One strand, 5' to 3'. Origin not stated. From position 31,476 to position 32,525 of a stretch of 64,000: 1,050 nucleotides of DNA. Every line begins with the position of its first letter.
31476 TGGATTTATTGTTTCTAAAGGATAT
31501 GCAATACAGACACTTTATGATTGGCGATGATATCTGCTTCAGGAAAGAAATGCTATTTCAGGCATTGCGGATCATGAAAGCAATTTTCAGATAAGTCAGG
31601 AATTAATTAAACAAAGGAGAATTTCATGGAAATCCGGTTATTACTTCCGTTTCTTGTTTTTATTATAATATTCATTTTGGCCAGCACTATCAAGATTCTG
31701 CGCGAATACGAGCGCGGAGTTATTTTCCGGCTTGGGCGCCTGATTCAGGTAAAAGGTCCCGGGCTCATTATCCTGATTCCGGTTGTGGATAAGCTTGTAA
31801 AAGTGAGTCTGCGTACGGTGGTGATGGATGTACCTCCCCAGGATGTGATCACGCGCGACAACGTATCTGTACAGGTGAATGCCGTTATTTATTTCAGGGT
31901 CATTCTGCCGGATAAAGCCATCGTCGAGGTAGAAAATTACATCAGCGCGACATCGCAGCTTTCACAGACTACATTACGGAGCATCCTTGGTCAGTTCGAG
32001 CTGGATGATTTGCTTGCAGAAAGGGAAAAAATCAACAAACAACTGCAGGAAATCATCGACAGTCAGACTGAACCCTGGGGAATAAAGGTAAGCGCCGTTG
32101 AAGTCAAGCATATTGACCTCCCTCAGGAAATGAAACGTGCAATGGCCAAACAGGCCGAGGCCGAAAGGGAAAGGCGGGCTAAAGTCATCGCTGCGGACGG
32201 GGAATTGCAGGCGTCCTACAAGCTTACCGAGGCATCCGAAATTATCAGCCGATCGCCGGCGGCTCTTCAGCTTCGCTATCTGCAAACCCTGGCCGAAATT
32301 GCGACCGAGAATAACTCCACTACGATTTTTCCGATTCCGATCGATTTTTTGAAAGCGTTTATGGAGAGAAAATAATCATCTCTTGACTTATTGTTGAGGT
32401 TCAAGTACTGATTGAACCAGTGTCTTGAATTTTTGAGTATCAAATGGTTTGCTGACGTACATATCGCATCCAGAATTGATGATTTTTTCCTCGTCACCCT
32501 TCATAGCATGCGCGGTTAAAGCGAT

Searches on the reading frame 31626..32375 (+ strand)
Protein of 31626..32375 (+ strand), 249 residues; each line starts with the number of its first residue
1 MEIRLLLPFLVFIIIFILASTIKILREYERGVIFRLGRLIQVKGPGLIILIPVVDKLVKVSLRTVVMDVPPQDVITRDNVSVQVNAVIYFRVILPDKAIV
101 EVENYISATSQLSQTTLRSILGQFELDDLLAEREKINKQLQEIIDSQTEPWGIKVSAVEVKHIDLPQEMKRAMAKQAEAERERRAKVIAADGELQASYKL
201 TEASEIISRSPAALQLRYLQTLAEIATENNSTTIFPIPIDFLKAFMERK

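Call 3: search_protein_families(library=pfam, proteins=[window:31626-32375:+], max_evalue=0.1)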
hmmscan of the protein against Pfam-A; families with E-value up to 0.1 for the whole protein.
window:31626-32375:+ (249 aa): 4 families
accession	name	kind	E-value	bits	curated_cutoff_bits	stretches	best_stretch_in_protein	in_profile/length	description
PF01145.31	Band_7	-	4.7e-40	137.9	23.6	1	24-193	2-175/176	SPFH domain / Band 7 family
PF13421.11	Band_7_1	-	3.9e-06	27.1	24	1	115-178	143-208/211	SPFH domain-Band 7 family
PF22156.1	Thiaminase_I-like_N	-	0.069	13.6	27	0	156-199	56-100/136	Thiaminase I-like, N-terminal domain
PF04155.23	Ground-like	-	0.081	14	35.4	0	137-197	6-53/73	Ground-like domain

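Call 4: search_protein_families(library=ncbifam, proteins=[window:31626-32375:+], max_evalue=0.1)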
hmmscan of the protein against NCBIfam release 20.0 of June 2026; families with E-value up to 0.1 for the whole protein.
window:31626-32375:+ (249 aa): 7 families
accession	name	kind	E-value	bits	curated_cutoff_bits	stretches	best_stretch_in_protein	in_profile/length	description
TIGR01933.1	hflK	equivalog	4.2e-20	72.3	159.4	1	22-188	1-169/261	FtsH protease activity modulator HflK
NF008181.0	PRK10930.1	equivalog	3.2e-15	55.8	660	1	11-188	86-265/419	FtsH protease activity modulator HflK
TIGR01932.1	hflC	equivalog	1e-12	47.5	134.4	2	6-132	5-142/318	protease modulator HflC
NF008259.0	PRK11029.1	equivalog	2.4e-07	30.1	427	2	9-92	7-97/334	protease modulator HflC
NF058507.1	FlotScfldFlot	equivalog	1.1e-06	28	700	1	41-205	53-225/477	flotillin lipid rafts scaffold protein FloT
TIGR02774.1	rexB_recomb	equivalog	0.015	13.6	718.35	1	106-190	414-500/1076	ATP-dependent nuclease subunit B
NF010404.0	PRK13830.1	subfamily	0.023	12.4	810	1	131-201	53-125/818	conjugal transfer protein TrbE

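Call 7: search_protein_families(library=padloc, proteins=[window:31626-32375:+], max_evalue=0.1)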
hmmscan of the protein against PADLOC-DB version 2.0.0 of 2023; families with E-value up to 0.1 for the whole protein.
window:31626-32375:+ (249 aa): 0 families
